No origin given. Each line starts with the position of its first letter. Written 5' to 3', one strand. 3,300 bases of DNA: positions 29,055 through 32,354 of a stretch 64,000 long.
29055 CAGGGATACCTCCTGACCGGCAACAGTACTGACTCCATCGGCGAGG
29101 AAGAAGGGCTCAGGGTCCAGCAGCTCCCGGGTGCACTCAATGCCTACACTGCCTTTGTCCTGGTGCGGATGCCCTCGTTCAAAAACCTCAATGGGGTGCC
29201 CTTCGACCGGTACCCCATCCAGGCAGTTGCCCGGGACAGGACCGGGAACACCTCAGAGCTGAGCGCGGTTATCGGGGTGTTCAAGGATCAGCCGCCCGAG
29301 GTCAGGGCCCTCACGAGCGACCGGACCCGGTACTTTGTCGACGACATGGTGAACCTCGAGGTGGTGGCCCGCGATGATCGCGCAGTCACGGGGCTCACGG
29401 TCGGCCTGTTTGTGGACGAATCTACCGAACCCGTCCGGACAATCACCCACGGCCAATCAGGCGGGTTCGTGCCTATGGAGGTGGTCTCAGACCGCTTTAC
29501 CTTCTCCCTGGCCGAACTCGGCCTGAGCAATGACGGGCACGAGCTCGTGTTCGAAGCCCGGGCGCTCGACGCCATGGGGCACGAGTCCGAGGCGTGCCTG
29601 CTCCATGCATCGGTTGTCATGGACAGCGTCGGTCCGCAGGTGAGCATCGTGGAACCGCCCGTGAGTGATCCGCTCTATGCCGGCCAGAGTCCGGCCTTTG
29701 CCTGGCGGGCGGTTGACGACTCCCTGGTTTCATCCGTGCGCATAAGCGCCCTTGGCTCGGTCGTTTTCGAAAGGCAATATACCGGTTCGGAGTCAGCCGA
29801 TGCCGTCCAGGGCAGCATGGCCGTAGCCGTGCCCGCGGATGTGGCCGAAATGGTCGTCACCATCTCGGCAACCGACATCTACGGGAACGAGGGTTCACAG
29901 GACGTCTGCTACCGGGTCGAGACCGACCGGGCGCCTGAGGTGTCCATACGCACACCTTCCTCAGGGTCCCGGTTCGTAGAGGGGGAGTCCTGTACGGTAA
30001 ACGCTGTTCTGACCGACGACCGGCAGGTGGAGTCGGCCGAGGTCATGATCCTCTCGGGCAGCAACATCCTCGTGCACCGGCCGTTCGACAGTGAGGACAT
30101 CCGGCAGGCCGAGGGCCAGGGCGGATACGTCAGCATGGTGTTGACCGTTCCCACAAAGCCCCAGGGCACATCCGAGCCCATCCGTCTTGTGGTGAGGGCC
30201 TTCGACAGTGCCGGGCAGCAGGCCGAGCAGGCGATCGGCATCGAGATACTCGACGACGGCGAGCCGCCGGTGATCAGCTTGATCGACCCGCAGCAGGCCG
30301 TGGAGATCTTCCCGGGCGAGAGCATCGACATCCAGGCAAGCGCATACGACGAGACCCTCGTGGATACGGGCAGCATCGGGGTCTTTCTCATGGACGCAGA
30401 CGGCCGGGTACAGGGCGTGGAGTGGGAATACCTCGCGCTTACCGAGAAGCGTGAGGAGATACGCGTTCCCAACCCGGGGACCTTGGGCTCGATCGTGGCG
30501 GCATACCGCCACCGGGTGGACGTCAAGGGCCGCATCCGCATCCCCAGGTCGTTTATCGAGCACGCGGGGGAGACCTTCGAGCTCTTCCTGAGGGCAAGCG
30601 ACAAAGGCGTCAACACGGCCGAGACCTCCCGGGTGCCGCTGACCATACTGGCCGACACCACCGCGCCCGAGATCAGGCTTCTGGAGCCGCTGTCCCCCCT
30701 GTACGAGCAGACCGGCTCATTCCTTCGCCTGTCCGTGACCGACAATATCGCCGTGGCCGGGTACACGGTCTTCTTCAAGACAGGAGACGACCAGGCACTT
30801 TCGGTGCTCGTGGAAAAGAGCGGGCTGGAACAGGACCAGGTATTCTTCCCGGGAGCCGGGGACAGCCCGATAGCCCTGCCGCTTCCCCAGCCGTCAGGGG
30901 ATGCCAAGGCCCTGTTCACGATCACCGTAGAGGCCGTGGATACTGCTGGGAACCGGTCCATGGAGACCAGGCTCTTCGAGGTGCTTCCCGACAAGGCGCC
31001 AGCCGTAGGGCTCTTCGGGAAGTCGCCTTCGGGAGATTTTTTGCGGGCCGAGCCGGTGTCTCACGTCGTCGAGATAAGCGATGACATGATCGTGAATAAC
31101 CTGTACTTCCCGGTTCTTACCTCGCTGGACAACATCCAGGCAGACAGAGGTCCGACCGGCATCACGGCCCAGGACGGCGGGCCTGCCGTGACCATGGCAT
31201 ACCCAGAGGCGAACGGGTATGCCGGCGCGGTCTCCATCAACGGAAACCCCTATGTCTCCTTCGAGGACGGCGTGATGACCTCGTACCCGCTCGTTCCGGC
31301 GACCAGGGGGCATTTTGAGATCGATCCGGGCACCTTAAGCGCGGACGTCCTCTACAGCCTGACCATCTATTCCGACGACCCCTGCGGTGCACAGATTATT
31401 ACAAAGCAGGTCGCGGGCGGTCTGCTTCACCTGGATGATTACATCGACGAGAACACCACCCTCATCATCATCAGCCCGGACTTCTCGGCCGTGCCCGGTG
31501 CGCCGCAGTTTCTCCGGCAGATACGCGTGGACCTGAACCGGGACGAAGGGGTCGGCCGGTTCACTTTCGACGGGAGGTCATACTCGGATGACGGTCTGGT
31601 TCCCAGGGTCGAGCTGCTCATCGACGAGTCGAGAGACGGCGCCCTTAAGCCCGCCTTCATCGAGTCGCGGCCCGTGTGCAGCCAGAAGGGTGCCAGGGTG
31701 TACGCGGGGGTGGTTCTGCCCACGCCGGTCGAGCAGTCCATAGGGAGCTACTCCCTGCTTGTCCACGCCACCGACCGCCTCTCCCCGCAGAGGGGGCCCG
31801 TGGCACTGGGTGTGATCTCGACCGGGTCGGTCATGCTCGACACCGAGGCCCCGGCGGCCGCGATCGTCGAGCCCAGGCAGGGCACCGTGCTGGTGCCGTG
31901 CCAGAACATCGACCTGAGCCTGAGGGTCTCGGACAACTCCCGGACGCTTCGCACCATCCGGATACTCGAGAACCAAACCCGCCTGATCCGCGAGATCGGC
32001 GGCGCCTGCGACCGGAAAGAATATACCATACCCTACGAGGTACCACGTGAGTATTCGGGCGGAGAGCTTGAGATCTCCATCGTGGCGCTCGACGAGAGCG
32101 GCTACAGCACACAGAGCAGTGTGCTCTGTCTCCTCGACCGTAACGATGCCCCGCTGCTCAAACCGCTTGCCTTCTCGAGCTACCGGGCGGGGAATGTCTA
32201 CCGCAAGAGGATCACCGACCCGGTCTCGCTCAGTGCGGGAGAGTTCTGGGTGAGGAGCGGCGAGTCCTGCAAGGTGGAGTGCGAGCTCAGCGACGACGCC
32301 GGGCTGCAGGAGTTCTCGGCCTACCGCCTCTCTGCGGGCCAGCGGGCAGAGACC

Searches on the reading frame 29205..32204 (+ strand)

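Call 6: search_protein_families(library=pfam, proteins=[window:29205-32204:+], max_evalue=0.01)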
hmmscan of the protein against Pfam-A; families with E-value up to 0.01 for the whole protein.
window:29205-32204:+ (1000 aa): 5 families
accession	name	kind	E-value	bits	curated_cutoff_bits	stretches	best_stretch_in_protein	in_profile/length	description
PF17957.7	Big_7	-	8.5e-13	49.2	24.1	1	244-282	1-39/70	Bacterial Ig domain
PF15418.12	DUF4625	-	4.7e-08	33.8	27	0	240-282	10-56/131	Domain of unknown function (DUF4625)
PF13750.12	Big_3_3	-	1.4e-06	28.5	27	0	563-597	116-150/157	Bacterial Ig-like domain (group 3)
PF19077.6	Big_13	-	8.9e-05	23.4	27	0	571-589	77-95/102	Bacterial Ig-like domain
PF02381.23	MraZ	-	0.0012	19.2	23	1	432-461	4-33/72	MraZ protein, putative antitoxin-like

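Call 52: search_protein_families(library=ncbifam, proteins=[window:29205-32204:+], max_evalue=0.01)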
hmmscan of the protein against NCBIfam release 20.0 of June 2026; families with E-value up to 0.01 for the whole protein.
window:29205-32204:+ (1000 aa): 1 family
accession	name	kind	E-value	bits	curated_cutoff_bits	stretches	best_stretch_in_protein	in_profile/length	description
NF047446.1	barrel_OmpL47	domain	0.0019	18.6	40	0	571-588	45-62/68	OmpL47-type beta-barrel domain-containing protein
